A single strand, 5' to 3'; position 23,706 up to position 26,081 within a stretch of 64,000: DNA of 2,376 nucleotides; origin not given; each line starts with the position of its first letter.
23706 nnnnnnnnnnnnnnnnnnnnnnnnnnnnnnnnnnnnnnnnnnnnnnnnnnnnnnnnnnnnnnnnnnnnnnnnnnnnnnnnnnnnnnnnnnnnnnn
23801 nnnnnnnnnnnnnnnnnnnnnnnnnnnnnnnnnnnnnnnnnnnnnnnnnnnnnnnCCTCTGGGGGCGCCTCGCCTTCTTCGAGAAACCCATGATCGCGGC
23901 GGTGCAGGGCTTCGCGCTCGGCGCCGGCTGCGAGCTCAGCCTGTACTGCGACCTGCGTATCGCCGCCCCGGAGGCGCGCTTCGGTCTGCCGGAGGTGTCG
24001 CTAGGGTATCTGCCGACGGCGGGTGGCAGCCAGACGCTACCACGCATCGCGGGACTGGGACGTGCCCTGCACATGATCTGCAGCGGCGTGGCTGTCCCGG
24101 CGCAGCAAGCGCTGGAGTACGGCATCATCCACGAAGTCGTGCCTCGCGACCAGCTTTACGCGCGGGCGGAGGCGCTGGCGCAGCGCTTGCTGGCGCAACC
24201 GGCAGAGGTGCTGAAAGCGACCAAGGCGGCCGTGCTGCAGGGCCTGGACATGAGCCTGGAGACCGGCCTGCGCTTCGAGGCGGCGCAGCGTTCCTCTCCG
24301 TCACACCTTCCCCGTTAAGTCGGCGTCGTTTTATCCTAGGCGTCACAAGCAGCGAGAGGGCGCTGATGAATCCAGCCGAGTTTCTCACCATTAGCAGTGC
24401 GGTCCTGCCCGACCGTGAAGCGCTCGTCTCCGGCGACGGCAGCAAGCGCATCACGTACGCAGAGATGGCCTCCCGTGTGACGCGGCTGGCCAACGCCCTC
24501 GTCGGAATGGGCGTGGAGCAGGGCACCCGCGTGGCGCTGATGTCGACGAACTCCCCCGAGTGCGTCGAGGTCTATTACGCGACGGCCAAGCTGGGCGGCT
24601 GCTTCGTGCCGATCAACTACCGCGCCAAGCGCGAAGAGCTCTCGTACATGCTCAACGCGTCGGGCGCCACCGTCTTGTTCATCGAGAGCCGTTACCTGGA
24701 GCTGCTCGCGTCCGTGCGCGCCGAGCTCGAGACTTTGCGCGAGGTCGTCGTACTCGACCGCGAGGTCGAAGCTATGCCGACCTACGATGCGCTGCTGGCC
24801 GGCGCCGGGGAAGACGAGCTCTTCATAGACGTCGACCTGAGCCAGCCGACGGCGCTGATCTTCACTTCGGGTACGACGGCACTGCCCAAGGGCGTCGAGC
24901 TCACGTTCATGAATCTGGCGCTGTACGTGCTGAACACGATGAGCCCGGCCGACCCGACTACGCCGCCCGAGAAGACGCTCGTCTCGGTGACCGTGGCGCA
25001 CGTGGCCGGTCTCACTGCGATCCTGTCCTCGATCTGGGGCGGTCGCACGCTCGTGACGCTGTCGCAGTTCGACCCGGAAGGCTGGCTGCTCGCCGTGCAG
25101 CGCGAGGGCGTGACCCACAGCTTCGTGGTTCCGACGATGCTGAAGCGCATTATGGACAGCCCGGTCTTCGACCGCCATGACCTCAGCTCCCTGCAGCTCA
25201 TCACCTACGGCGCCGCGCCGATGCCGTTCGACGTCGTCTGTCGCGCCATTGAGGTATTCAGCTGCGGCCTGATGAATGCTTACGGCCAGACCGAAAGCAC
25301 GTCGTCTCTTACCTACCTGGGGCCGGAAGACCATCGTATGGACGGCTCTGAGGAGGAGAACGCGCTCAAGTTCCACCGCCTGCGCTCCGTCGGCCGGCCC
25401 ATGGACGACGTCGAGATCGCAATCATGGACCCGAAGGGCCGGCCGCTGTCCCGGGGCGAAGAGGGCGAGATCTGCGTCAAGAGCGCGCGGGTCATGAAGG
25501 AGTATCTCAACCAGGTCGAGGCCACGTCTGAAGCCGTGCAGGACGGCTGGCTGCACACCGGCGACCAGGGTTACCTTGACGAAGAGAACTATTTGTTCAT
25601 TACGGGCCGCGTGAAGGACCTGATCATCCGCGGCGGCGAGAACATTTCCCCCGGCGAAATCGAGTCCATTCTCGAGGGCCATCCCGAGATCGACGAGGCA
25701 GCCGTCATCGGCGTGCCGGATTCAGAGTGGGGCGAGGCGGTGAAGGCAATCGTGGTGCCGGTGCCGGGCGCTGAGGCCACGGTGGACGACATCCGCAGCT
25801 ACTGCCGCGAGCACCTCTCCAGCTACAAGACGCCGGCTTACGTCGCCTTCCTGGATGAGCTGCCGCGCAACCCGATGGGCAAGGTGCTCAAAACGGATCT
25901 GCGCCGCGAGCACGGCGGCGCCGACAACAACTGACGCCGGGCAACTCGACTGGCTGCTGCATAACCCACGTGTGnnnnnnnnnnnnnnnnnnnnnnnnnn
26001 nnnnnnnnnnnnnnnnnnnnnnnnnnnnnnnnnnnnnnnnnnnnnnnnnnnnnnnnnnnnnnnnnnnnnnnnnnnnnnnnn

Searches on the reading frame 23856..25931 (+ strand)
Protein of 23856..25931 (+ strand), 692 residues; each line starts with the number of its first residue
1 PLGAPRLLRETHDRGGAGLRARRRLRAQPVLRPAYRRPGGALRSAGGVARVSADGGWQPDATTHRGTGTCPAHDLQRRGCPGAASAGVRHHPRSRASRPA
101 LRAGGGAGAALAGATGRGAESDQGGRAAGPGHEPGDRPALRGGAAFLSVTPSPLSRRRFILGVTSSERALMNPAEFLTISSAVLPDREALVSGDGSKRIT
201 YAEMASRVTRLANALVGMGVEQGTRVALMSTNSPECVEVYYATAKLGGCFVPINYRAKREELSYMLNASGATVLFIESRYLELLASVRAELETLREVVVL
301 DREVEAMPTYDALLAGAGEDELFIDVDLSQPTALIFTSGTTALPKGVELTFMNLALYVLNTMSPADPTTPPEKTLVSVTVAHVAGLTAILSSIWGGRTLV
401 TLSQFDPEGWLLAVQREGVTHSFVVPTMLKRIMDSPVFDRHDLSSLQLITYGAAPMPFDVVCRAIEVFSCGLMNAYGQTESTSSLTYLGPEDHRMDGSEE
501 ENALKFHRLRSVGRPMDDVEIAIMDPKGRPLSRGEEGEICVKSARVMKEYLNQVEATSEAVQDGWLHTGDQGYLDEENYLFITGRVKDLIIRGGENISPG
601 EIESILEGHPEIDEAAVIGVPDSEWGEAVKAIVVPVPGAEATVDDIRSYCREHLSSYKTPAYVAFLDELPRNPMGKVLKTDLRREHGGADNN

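Call 39: search_protein_families(library=pfam, proteins=[window:23856-25931:+], max_evalue=0.00001)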
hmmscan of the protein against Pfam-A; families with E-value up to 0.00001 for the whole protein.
window:23856-25931:+ (692 aa): 2 families
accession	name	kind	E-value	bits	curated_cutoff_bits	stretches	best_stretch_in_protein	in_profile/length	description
PF00501.34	AMP-binding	-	1.6e-81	274.5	29.9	1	182-551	6-384/384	AMP-binding enzyme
PF13193.12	AMP-binding_C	-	6.8e-22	78.6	24.5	1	601-676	1-76/76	AMP-binding enzyme C-terminal domain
